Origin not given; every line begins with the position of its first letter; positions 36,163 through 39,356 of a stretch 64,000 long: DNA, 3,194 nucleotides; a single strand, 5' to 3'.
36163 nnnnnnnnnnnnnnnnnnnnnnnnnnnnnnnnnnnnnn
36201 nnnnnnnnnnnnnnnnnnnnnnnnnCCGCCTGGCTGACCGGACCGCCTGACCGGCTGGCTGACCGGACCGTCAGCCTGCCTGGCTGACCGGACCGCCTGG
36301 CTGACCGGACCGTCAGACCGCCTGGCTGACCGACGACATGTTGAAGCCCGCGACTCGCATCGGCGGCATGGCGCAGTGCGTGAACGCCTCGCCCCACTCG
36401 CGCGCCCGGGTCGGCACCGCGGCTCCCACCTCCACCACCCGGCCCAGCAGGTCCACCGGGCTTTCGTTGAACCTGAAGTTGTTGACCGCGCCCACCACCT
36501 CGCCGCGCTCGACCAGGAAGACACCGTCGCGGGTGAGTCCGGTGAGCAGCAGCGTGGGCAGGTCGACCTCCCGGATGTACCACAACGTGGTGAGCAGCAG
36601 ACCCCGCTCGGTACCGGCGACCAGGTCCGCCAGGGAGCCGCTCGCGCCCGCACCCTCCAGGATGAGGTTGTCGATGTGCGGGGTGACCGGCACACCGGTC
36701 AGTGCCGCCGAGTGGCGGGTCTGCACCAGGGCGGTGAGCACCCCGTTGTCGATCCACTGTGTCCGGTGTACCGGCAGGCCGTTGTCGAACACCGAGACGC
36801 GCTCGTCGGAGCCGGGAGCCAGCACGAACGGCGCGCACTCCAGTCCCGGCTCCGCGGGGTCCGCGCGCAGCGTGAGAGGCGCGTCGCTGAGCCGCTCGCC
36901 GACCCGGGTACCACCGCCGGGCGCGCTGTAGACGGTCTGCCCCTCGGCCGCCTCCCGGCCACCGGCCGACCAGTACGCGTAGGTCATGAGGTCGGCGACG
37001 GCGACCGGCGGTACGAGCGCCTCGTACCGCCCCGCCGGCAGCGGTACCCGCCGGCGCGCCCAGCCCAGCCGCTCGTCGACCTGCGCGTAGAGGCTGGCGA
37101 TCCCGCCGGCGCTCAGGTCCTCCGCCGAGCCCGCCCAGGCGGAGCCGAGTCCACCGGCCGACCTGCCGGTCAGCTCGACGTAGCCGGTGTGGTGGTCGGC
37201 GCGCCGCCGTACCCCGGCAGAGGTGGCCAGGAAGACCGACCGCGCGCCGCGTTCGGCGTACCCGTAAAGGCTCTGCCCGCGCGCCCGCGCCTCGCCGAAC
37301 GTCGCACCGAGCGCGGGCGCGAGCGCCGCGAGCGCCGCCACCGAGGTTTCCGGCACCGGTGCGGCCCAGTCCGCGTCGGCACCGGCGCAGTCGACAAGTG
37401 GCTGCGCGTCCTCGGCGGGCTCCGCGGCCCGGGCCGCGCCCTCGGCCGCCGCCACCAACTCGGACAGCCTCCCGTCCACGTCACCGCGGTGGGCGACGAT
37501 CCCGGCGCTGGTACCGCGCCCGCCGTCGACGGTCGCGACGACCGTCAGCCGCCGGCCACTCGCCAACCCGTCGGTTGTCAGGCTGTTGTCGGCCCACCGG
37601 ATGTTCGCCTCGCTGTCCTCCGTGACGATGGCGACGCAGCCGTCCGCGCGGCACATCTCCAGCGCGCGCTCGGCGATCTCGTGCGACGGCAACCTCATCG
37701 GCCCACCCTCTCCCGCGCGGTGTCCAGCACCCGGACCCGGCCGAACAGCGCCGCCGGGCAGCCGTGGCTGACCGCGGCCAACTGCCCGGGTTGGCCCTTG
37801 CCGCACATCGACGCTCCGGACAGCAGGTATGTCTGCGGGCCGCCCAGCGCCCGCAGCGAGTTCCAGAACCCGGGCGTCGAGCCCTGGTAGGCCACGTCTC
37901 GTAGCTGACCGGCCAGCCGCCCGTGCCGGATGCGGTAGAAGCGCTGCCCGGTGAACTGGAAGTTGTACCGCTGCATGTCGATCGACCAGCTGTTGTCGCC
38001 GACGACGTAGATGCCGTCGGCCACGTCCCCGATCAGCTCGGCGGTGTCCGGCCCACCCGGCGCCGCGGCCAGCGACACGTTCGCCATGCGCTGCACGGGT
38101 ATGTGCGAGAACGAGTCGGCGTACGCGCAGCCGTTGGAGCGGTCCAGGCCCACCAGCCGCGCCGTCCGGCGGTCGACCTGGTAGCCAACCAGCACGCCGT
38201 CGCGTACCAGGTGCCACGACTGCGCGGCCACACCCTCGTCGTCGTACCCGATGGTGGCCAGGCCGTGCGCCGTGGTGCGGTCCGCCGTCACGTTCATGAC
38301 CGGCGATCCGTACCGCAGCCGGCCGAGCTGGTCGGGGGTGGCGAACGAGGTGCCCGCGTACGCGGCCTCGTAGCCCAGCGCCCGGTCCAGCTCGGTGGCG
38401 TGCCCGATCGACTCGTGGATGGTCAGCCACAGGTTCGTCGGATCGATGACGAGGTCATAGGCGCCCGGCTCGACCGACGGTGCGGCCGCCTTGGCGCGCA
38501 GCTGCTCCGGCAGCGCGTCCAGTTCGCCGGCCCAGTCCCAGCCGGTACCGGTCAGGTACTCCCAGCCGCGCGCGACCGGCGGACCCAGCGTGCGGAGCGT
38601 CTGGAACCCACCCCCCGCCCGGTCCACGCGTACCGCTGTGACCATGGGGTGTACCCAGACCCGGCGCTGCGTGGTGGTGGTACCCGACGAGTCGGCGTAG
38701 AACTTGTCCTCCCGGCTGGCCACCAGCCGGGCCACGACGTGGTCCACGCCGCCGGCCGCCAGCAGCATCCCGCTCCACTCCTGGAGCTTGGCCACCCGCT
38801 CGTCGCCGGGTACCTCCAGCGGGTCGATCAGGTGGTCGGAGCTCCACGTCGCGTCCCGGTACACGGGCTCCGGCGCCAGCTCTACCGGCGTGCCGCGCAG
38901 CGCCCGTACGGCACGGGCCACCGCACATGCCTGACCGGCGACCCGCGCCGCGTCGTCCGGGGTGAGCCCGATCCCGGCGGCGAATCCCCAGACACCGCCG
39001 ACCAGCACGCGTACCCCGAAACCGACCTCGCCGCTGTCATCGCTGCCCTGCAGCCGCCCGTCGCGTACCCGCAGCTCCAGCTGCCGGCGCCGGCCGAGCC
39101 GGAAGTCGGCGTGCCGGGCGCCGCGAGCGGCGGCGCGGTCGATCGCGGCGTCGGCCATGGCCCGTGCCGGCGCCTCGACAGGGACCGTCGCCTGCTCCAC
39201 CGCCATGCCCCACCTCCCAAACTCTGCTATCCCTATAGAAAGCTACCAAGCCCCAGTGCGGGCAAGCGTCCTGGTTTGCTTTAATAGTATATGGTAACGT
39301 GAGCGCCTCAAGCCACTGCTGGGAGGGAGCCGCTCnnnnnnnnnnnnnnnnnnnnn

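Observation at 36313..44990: Unexplained cytoplasmic peptide-handling module: TldD/PmbA divergent from PLP enzyme, 2 leaderless SBP5, cyclase-like propeller and 72-aa ORF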

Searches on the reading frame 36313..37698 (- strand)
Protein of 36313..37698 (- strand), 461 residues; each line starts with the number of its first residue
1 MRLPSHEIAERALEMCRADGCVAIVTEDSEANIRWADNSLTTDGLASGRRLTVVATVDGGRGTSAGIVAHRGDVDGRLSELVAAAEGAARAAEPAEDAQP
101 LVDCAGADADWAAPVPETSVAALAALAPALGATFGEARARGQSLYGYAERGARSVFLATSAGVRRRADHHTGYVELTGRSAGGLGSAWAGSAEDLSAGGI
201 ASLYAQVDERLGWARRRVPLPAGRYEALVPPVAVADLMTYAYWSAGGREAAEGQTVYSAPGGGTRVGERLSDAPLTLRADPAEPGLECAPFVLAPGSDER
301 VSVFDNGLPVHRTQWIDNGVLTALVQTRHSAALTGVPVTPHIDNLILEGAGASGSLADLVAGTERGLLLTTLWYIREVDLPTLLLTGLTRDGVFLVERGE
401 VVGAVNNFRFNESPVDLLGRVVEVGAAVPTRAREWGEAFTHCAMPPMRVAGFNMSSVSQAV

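Call 7: search_protein_families(library=pfam, proteins=[window:36313-37698:-], max_evalue=0.01)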
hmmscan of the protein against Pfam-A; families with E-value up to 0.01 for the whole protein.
window:36313-37698:- (461 aa): 1 family
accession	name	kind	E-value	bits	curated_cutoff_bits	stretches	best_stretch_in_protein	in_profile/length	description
PF19289.4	PmbA_TldD_3rd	-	1e-27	97.2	22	1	223-455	2-219/220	PmbA/TldA metallopeptidase C-terminal domain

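Call 8: search_protein_families(library=ncbifam, proteins=[window:36313-37698:-], max_evalue=0.01)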
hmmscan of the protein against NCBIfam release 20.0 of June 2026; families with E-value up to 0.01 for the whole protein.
window:36313-37698:- (461 aa): 0 families

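Call 82: search_protein_families(library=pfam, proteins=[L008:197-952:+, L008:1199-2476:+, L008:2199-3638:+, L008:3680-4648:+, L008:13471-14262:+, L006:14376-15881:-, L006:19312-21543:+, L006:15739-16314:-, L006:16368-16910:-, L006:18185-19009:-], max_evalue=0.001)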
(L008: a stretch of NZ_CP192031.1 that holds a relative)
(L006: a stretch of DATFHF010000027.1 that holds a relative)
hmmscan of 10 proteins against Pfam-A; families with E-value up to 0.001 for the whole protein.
L008:197-952:+ (251 aa): 2 families
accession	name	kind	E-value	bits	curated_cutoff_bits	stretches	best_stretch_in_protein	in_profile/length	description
PF01638.23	HxlR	-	5.2e-20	71.5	20.8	1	41-127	1-87/91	HxlR-like helix-turn-helix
PF02036.22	SCP2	-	3.5e-08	34.2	21.3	1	153-230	15-95/101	SCP-2 sterol transfer family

L008:1199-2476:+ (425 aa): 1 family
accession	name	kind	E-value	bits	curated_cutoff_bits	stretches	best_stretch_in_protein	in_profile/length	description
PF00266.25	Aminotran_5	-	2.3e-125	418.9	21.5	1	33-402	2-370/371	Aminotransferase class-V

L008:2199-3638:+ (479 aa): 3 families
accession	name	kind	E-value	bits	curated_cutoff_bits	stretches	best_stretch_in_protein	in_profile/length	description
PF01053.26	Cys_Met_Meta_PP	-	1.2e-110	370.1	27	1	104-475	1-380/381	Cys/Met metabolism PLP-dependent enzyme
PF00155.27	Aminotran_1_2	-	4.4e-07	29.8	19.7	1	152-296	45-219/361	Aminotransferase class I and II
PF00266.25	Aminotran_5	-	0.00021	20.8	21.5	0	166-273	62-177/371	Aminotransferase class-V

L008:3680-4648:+ (322 aa): 1 family
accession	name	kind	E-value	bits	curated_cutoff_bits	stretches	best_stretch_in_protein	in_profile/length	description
PF02574.22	S-methyl_trans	-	3e-41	142.6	22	1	11-242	1-238/283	Homocysteine S-methyltransferase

L008:13471-14262:+ (263 aa): 0 families

L006:14376-15881:- (501 aa): 1 family
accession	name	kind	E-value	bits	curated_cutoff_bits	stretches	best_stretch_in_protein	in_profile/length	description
PF00067.27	p450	-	1.4e-77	261.9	22.8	1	61-478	4-446/462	Cytochrome P450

L006:19312-21543:+ (743 aa): 4 families
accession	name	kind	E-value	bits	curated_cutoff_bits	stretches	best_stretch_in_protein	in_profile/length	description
PF00041.27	fn3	-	2.4e-16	60.1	25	1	96-176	2-77/84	Fibronectin type III domain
PF14008.11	Metallophos_C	-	4e-11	43.8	23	1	585-643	2-63/63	Iron/zinc purple acid phosphatase-like protein C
PF16656.11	Pur_ac_phosph_N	-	1.9e-06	28.8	30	1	304-374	10-93/93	Purple acid Phosphatase, N-terminal domain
PF00149.33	Metallophos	-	0.00022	22.2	21.5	1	412-569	54-191/191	Calcineurin-like phosphoesterase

L006:15739-16314:- (191 aa): 5 families
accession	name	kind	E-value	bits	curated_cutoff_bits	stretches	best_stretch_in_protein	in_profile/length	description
PF00036.39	EF-hand_1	-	2.1e-17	61.7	25.4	1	146-172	1-27/29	EF hand domain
PF13405.12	EF-hand_6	-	2.8e-15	55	25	0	151-172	6-27/30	EF-hand domain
PF13499.12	EF-hand_7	-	6.5e-14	52.5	30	1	115-170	6-65/67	EF-hand domain pair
PF13202.12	EF-hand_5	-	2.5e-11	42.9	25.9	0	21-41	1-21/25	EF hand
PF13833.12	EF-hand_8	-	9.3e-06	25.7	28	0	131-173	8-53/54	EF-hand domain pair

L006:16368-16910:- (180 aa): 2 families
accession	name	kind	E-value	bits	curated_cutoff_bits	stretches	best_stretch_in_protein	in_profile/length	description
PF07366.18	SnoaL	-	6.7e-27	94.2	28.4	1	77-161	41-125/126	SnoaL-like polyketide cyclase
PF12680.13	SnoaL_2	-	8.2e-17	62.1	27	1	77-148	37-101/102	SnoaL-like domain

L006:18185-19009:- (274 aa): 11 families
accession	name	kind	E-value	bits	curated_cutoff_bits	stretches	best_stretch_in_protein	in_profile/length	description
PF08241.18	Methyltransf_11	-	3.3e-19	69.8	21.2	1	68-166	1-95/95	Methyltransferase domain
PF13649.12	Methyltransf_25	-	1.4e-18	67.8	27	1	68-162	2-97/97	Methyltransferase domain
PF13847.12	Methyltransf_31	-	6e-16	58.9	27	1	63-171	3-114/145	Methyltransferase domain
PF02353.26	CMAS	-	1.2e-14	54.7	27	1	39-170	38-168/273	Mycolic acid cyclopropane synthetase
PF01209.24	Ubie_methyltran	-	9.7e-13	48.4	20.1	1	61-169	45-154/233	ubiE/COQ5 methyltransferase family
PF08242.18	Methyltransf_12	-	2.7e-12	47.7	30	1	68-164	1-98/98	Methyltransferase domain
PF13489.12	Methyltransf_23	-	9.1e-10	38.9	27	1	50-173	8-123/164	Methyltransferase domain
PF01135.25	PCMT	-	1.6e-06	28.5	20.3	1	55-137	65-148/210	Protein-L-isoaspartate(D-aspartate) O-methyltransferase (PCMT)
PF07021.18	MetW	-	3.1e-05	24.1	21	1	61-159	11-103/193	Methionine biosynthesis protein MetW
PF05175.20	MTS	-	6.8e-05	23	23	1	54-122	22-90/170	Methyltransferase small domain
PF20922.3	Anamorsin_N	-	0.00017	21.8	27.1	1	96-172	14-93/163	Anamorsin, N-terminal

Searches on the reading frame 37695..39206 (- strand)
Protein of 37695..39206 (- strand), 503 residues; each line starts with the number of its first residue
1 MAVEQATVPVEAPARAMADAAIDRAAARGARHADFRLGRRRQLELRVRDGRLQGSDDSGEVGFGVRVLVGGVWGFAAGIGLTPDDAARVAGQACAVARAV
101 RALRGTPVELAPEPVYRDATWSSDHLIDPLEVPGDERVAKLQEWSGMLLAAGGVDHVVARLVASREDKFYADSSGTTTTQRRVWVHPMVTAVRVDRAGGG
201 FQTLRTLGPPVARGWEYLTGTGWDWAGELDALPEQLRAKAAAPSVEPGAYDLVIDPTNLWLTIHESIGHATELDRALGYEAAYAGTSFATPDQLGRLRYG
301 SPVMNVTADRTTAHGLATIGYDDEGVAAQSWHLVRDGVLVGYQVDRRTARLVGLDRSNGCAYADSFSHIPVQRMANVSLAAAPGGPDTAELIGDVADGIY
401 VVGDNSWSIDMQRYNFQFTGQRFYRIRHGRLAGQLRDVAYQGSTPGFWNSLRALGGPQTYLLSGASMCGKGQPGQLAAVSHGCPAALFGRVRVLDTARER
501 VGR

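Call 7: search_protein_families(library=pfam, proteins=[window:37695-39206:-], max_evalue=0.01)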
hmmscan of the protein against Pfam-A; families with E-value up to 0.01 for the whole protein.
window:37695-39206:- (503 aa): 3 families
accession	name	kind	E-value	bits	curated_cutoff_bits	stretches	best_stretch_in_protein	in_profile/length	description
PF19289.4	PmbA_TldD_3rd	-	2.2e-30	105.9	22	1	247-493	1-218/220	PmbA/TldA metallopeptidase C-terminal domain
PF01523.21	PmbA_TldD_1st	-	1.5e-12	47.9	20.9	1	33-97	1-65/65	PmbA/TldA metallopeptidase domain 1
PF19290.4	PmbA_TldD_2nd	-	0.0069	17.3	20.9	0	128-201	2-86/109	PmbA/TldA metallopeptidase central domain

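Call 8: search_protein_families(library=ncbifam, proteins=[window:37695-39206:-], max_evalue=0.01)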
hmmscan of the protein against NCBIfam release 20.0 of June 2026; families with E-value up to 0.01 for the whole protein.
window:37695-39206:- (503 aa): 3 families
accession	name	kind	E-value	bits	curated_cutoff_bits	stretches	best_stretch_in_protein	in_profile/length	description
NF040952.1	Arch_mtprotase_TldD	equivalog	5.9e-30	104.4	635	1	21-488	3-437/443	zinc metalloprotease TldD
NF008006.0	PRK10735.1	equivalog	6.5e-19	67.7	513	1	135-487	132-471/481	metalloprotease TldD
NF008268.0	PRK11040.1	equivalog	0.0017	17.2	438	1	304-356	285-337/446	metalloprotease PmbA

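Call 63: search_solved_structures(query=window:37695-39206:-, max_evalue=0.001)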
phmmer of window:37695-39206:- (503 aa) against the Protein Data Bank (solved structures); distinct sequences matched with E-value up to 0.001: 4.
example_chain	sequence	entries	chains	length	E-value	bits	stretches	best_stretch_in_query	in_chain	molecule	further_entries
5nj5_A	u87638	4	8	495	8.9e-18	67.7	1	243-486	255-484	Metalloprotease TldD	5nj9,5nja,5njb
5njc_A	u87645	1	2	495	4.8e-17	65.3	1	246-486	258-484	Metalloprotease TldD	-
5njf_A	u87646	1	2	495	9.9e-17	64.2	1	262-486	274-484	Metalloprotease TldD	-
1vpb_A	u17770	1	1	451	0.00087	21.5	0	236-456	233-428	putative modulator of DNA gyrase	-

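Call 82: search_protein_families(library=pfam, proteins=[L008:197-952:+, L008:1199-2476:+, L008:2199-3638:+, L008:3680-4648:+, L008:13471-14262:+, L006:14376-15881:-, L006:19312-21543:+, L006:15739-16314:-, L006:16368-16910:-, L006:18185-19009:-], max_evalue=0.001)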
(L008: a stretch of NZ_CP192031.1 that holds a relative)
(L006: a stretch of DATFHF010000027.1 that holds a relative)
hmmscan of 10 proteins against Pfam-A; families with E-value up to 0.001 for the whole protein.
L008:197-952:+ (251 aa): 2 families
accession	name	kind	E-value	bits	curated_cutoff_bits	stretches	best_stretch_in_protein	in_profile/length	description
PF01638.23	HxlR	-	5.2e-20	71.5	20.8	1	41-127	1-87/91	HxlR-like helix-turn-helix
PF02036.22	SCP2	-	3.5e-08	34.2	21.3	1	153-230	15-95/101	SCP-2 sterol transfer family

L008:1199-2476:+ (425 aa): 1 family
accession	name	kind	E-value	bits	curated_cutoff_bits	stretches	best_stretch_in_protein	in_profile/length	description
PF00266.25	Aminotran_5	-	2.3e-125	418.9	21.5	1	33-402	2-370/371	Aminotransferase class-V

L008:2199-3638:+ (479 aa): 3 families
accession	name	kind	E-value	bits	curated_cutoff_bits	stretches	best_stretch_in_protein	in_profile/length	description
PF01053.26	Cys_Met_Meta_PP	-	1.2e-110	370.1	27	1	104-475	1-380/381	Cys/Met metabolism PLP-dependent enzyme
PF00155.27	Aminotran_1_2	-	4.4e-07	29.8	19.7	1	152-296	45-219/361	Aminotransferase class I and II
PF00266.25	Aminotran_5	-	0.00021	20.8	21.5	0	166-273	62-177/371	Aminotransferase class-V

L008:3680-4648:+ (322 aa): 1 family
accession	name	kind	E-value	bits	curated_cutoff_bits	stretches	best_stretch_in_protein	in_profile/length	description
PF02574.22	S-methyl_trans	-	3e-41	142.6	22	1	11-242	1-238/283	Homocysteine S-methyltransferase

L008:13471-14262:+ (263 aa): 0 families

L006:14376-15881:- (501 aa): 1 family
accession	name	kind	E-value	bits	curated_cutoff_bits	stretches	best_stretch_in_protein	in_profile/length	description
PF00067.27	p450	-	1.4e-77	261.9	22.8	1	61-478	4-446/462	Cytochrome P450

L006:19312-21543:+ (743 aa): 4 families
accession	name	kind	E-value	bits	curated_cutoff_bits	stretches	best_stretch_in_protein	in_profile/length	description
PF00041.27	fn3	-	2.4e-16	60.1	25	1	96-176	2-77/84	Fibronectin type III domain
PF14008.11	Metallophos_C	-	4e-11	43.8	23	1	585-643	2-63/63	Iron/zinc purple acid phosphatase-like protein C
PF16656.11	Pur_ac_phosph_N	-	1.9e-06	28.8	30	1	304-374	10-93/93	Purple acid Phosphatase, N-terminal domain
PF00149.33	Metallophos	-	0.00022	22.2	21.5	1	412-569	54-191/191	Calcineurin-like phosphoesterase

L006:15739-16314:- (191 aa): 5 families
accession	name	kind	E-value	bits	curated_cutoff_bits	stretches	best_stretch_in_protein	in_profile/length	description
PF00036.39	EF-hand_1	-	2.1e-17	61.7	25.4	1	146-172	1-27/29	EF hand domain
PF13405.12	EF-hand_6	-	2.8e-15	55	25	0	151-172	6-27/30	EF-hand domain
PF13499.12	EF-hand_7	-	6.5e-14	52.5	30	1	115-170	6-65/67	EF-hand domain pair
PF13202.12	EF-hand_5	-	2.5e-11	42.9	25.9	0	21-41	1-21/25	EF hand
PF13833.12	EF-hand_8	-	9.3e-06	25.7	28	0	131-173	8-53/54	EF-hand domain pair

L006:16368-16910:- (180 aa): 2 families
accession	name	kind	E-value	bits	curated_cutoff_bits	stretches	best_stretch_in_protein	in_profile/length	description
PF07366.18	SnoaL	-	6.7e-27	94.2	28.4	1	77-161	41-125/126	SnoaL-like polyketide cyclase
PF12680.13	SnoaL_2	-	8.2e-17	62.1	27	1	77-148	37-101/102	SnoaL-like domain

L006:18185-19009:- (274 aa): 11 families
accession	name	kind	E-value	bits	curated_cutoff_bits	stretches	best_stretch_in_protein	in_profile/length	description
PF08241.18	Methyltransf_11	-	3.3e-19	69.8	21.2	1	68-166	1-95/95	Methyltransferase domain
PF13649.12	Methyltransf_25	-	1.4e-18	67.8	27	1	68-162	2-97/97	Methyltransferase domain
PF13847.12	Methyltransf_31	-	6e-16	58.9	27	1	63-171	3-114/145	Methyltransferase domain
PF02353.26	CMAS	-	1.2e-14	54.7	27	1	39-170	38-168/273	Mycolic acid cyclopropane synthetase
PF01209.24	Ubie_methyltran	-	9.7e-13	48.4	20.1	1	61-169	45-154/233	ubiE/COQ5 methyltransferase family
PF08242.18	Methyltransf_12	-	2.7e-12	47.7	30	1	68-164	1-98/98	Methyltransferase domain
PF13489.12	Methyltransf_23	-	9.1e-10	38.9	27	1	50-173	8-123/164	Methyltransferase domain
PF01135.25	PCMT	-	1.6e-06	28.5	20.3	1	55-137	65-148/210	Protein-L-isoaspartate(D-aspartate) O-methyltransferase (PCMT)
PF07021.18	MetW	-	3.1e-05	24.1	21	1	61-159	11-103/193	Methionine biosynthesis protein MetW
PF05175.20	MTS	-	6.8e-05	23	23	1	54-122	22-90/170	Methyltransferase small domain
PF20922.3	Anamorsin_N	-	0.00017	21.8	27.1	1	96-172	14-93/163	Anamorsin, N-terminal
